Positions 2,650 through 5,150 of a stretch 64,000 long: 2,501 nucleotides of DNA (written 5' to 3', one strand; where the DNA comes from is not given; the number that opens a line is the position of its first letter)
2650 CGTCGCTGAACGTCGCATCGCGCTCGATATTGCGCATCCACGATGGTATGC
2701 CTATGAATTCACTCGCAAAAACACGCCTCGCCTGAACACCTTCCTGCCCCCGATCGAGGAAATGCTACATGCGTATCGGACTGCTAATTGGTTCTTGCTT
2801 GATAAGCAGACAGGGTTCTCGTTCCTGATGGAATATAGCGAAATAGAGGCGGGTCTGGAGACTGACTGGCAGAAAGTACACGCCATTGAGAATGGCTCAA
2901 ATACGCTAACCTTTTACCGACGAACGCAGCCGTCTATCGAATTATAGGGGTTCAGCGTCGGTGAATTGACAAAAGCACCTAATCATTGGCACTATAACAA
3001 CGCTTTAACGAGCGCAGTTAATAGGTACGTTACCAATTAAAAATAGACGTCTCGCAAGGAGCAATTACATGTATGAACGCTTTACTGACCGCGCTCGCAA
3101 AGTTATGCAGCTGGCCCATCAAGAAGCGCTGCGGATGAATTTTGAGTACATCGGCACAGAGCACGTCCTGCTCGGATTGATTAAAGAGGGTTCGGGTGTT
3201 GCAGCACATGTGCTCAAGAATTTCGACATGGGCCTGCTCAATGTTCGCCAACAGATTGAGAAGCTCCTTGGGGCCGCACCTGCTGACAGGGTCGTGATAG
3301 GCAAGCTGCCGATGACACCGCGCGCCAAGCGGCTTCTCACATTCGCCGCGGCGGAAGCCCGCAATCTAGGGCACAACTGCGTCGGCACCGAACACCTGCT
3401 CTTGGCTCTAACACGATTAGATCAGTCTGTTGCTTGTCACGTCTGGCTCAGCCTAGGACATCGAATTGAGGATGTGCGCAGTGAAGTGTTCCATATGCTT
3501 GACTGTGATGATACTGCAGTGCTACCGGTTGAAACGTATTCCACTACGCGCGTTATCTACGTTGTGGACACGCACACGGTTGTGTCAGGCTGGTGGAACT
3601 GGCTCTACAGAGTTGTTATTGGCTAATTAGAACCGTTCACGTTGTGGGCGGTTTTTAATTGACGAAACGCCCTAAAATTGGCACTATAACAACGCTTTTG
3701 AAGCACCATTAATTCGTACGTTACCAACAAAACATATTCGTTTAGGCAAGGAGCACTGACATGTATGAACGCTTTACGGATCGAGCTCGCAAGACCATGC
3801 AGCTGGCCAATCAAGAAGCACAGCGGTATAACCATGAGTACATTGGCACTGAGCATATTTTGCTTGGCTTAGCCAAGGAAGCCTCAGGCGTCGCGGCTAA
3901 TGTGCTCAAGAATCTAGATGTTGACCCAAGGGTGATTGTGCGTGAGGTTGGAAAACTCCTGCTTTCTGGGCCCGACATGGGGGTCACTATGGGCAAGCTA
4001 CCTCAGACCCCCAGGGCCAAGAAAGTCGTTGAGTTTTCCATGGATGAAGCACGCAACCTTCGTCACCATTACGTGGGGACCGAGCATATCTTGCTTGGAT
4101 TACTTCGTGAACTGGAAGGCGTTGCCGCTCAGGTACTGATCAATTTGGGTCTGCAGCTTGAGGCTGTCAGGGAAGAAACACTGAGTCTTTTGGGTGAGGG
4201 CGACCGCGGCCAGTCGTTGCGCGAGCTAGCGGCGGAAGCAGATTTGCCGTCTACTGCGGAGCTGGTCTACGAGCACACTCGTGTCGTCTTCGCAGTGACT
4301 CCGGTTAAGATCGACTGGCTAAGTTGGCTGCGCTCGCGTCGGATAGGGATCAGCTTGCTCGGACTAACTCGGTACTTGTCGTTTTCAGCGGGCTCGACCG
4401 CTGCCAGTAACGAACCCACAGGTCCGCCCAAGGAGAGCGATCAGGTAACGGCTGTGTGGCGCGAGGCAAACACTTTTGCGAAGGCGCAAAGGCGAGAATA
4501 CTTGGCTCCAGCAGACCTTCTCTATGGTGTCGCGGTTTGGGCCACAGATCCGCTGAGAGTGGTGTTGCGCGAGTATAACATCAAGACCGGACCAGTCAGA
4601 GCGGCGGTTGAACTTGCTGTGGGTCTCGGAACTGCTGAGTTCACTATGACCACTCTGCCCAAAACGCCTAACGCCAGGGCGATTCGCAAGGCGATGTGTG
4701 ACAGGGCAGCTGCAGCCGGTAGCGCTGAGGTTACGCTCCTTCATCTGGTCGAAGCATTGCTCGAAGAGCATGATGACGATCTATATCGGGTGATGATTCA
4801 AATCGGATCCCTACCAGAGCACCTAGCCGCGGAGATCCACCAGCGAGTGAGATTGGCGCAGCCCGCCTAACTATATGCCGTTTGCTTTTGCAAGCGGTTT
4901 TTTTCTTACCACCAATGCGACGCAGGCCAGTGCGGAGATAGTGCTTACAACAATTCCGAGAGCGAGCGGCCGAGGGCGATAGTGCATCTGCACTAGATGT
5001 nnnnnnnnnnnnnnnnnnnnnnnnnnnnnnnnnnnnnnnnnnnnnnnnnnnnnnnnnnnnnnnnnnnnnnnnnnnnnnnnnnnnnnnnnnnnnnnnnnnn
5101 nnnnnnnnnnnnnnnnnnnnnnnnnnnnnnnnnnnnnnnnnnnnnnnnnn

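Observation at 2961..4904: Tandem paralogous standalone Clp N-domain proteins (no AAA+ ATPase) embedded in a glycan locus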

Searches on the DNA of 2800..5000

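Call 24: search_rna_families(source=window, start=2800, end=5000, threshold=evalue, max_evalue=1)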
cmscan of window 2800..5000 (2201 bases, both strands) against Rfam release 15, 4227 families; matches with E-value up to 1: 0.
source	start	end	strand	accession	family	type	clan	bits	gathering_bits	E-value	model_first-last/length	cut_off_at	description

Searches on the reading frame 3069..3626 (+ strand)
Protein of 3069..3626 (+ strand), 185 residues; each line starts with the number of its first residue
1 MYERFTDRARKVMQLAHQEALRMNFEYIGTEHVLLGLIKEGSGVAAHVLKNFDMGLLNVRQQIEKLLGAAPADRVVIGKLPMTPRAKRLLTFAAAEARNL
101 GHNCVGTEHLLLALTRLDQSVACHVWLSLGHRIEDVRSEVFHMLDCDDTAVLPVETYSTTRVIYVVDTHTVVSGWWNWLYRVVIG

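Call 3: search_protein_families(library=pfam, proteins=[window:3069-3626:+], max_evalue=0.01)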
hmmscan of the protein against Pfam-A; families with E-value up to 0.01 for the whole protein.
window:3069-3626:+ (185 aa): 1 family
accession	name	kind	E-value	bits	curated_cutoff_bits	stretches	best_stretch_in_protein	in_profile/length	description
PF02861.25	Clp_N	-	6.8e-24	84.2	20.7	2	16-68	1-53/53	Clp amino terminal domain, pathogenicity island component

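Call 16: list_cluster_members(proteins=[P0049, P0001, window:3069-3623:+, P0007, P0004])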
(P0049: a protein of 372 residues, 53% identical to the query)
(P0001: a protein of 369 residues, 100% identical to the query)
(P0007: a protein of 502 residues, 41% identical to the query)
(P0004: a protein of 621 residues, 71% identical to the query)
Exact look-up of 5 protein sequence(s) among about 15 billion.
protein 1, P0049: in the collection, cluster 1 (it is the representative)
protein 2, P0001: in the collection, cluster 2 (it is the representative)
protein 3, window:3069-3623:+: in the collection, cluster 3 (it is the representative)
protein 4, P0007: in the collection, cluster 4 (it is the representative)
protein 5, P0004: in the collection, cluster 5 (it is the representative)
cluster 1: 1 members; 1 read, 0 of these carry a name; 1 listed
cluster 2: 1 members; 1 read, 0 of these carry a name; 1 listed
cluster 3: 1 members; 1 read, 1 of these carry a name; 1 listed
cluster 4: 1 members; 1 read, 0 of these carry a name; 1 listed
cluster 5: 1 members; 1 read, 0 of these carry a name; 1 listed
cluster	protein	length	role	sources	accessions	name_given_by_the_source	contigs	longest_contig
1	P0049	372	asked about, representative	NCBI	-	-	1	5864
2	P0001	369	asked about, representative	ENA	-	-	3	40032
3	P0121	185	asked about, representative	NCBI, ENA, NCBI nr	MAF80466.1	hypothetical protein CL628_00465 [bacterium] | hypothetical protein [bacterium]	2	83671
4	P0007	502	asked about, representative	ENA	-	-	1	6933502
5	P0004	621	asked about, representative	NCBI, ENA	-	-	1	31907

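Call 35: find_encoding_contigs(protein=window:3069-3626:+, flank=10000)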
Protein window:3069-3626:+ (185 aa): 2 contigs read that carry it; 2 places shown.
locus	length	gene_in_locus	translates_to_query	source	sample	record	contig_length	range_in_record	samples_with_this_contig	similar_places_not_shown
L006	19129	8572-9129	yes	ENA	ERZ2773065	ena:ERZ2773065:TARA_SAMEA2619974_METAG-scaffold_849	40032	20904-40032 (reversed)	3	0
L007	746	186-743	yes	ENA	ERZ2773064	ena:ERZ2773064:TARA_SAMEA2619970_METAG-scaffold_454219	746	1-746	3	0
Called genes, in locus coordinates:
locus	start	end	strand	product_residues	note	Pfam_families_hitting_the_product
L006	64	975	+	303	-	PF00483:NTP_transferase, PF12804:NTP_transf_3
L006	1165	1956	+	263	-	-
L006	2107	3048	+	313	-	PF00535:Glycos_transf_2, PF10111:Glyco_tranf_2_2, PF13641:Glyco_tranf_2_3 (weak)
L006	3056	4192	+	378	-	PF13439:Glyco_transf_4, PF13579:Glyco_trans_4_4, PF20706:GT4-conflict, PF00534:Glycos_transf_1, PF13692:Glyco_trans_1_4, PF13524:Glyco_trans_1_2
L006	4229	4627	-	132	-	-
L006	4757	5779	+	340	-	PF04321:RmlD_sub_bind, PF01073:3Beta_HSD, PF01370:Epimerase, PF02719:Polysacc_synt_2 (weak), PF16363:GDP_Man_Dehyd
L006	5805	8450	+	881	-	PF13231:PMT_2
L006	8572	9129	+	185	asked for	PF02861:Clp_N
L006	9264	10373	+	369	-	PF02861:Clp_N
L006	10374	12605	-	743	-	PF09586:YfhO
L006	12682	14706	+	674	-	PF02366:PMT (weak), PF13231:PMT_2 (weak)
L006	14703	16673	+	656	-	PF13231:PMT_2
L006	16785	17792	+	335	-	-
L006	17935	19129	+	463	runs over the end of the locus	PF13231:PMT_2 (weak)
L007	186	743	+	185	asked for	PF02861:Clp_N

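Call 65: search_protein_families(library=ncbifam, proteins=[window:3069-3623:+], max_evalue=0.01)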
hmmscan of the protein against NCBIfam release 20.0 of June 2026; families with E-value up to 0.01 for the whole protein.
window:3069-3623:+ (185 aa): 5 families
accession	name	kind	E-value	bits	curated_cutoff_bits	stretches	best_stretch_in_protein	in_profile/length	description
NF033606.1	heat_AAA_ClpK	exception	1.2e-11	43.2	1900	2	16-72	196-252/949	heat shock survival AAA family ATPase ClpK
TIGR03346.1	chaperone_ClpB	equivalog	1.7e-11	43.3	1232.1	1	5-133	1-128/853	ATP-dependent chaperone ClpB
NF033607.0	disagg_AAA_ClpG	exception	1.4e-10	39.8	1900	1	3-128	87-210/932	AAA family protein disaggregase ClpG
TIGR02639.1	ClpA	equivalog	6.5e-10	37.9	993.15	1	7-131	3-127/734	ATP-dependent Clp protease ATP-binding subunit ClpA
TIGR03345.1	VI_ClpV1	equivalog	0.00055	18.3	884.95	1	8-119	4-114/852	type VI secretion system ATPase TssH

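Call 79: predict_structure(alignment_id=A8)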
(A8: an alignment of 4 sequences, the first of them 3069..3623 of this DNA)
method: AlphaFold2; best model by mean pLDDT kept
length: 185 residues; sequences in the alignment: 4
mean_pLDDT: 75.8   pTM: 0.71
mean pLDDT of the five models: 75.8, 75.8, 70.6, 67.6, 41.8
residues with pLDDT >= 90: 33; 70-90: 99; 50-70: 20; < 50: 33
segments of 3 or more residues with pLDDT < 50: 70-75, 153-167, 180-185
pLDDT, mean of each block of 10 residues (from residue 1): 77 91 84 92 88 87 76 56 86 88 90 82 82 87 76 43 42 54 41
secondary structure, 60 per line:
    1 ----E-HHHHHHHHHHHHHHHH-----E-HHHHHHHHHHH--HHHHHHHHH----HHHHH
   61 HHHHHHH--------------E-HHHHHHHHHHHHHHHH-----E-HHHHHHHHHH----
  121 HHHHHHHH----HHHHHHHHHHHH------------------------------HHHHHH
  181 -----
elements in order: H7-22 H30-40 H43-51 H56-67 H84-99 H107-116 H121-128 H133-144 H175-180

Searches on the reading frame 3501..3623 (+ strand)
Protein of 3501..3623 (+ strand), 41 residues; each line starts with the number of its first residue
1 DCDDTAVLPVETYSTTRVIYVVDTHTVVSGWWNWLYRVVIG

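Call 13: search_protein_families(library=pfam, proteins=[window:3501-3623:+], max_evalue=10)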
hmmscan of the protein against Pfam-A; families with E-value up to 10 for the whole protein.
window:3501-3623:+ (41 aa): 0 families

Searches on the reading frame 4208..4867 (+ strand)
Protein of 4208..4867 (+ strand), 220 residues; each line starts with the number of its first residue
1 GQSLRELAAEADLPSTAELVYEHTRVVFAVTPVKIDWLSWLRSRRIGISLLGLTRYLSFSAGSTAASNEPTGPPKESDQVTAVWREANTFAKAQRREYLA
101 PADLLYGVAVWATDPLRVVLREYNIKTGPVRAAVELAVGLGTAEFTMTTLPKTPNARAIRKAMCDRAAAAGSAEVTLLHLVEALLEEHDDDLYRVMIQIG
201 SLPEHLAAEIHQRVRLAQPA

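Call 13: search_protein_families(library=pfam, proteins=[window:4310-4867:+], max_evalue=10)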
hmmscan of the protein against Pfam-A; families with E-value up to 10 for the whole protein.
window:4310-4867:+ (186 aa): 1 family
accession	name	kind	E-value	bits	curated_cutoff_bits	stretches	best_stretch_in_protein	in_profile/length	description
PF03937.21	Sdh5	-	0.016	15.6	27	1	144-181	35-73/76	Flavinator of succinate dehydrogenase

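Call 32: search_protein_representatives(protein=window:4208-4867:+)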
Query: 220 residues. Proteins with E-value up to 0.001 (for the whole library): 71; up to 1e-10: 3; up to 1e-30: 1. The best 71 are listed.
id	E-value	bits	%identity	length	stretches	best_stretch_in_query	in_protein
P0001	1.4e-142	488.7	73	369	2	1-220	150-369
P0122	2.1e-24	102.8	29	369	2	11-199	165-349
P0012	6.6e-12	62.1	26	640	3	78-210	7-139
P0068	2.0e-10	57.3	26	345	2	77-200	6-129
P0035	3.0e-10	56.7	26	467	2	77-210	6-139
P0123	5.9e-09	52.4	24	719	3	94-210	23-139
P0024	4.6e-08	49.5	26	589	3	83-210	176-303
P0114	8.3e-08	48.7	26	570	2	78-210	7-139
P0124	9.4e-08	48.5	25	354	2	62-206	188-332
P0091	9.8e-08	48.4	26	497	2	77-212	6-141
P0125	1.2e-07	48.2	31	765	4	26-86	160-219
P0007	1.9e-07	47.5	23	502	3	73-196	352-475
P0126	2.0e-07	47.5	26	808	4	98-210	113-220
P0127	3.0e-07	46.8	24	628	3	104-214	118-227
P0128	3.6e-07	46.6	25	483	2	100-209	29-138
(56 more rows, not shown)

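Call 34: find_encoding_contigs(protein=P0122, flank=10000)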
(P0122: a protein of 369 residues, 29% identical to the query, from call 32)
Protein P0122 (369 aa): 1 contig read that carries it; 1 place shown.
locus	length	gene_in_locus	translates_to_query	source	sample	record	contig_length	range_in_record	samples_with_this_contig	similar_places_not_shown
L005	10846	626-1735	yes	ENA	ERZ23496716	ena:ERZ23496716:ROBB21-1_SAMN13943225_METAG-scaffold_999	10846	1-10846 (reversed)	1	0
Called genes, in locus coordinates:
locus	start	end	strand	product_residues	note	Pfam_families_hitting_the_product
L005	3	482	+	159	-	?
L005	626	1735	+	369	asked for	PF02861:Clp_N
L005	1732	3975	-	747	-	PF09586:YfhO (weak)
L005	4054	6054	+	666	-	PF02366:PMT (weak), PF13231:PMT_2 (weak)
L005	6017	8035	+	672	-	PF13231:PMT_2 (weak)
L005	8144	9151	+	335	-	-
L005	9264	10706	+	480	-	-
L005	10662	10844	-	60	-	?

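Call 38: find_related_loci(query=A3, collection=genome_contigs, flank=10000)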
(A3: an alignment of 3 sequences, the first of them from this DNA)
Query A3 (202 aa) in genome_contigs; peptide patterns used: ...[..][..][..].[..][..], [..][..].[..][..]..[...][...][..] (x = any residue, [..] = any of these).
86 stretches matched a pattern, but none encodes a relative of the query by tblastn (E <= 1e-3).

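Call 48: find_related_loci(query=A3, collection=metagenome_contigs, flank=10000)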
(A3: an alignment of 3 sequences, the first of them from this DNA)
Query A3 (202 aa) in metagenome_contigs; peptide patterns used: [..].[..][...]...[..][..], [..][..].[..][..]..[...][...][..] (x = any residue, [..] = any of these).
203 stretches matched a pattern; 1 encode a relative of the query (tblastn E <= 1e-3); 1 distinct loci.
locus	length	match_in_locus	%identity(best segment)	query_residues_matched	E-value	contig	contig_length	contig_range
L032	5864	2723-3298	42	4-194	8e-38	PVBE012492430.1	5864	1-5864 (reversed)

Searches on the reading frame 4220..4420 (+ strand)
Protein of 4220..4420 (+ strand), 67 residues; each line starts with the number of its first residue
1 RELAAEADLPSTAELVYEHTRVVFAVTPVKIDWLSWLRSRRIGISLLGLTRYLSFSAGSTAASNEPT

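Call 13: search_protein_families(library=pfam, proteins=[window:4220-4420:+], max_evalue=10)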
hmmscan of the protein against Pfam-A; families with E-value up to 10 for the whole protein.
window:4220-4420:+ (67 aa): 0 families
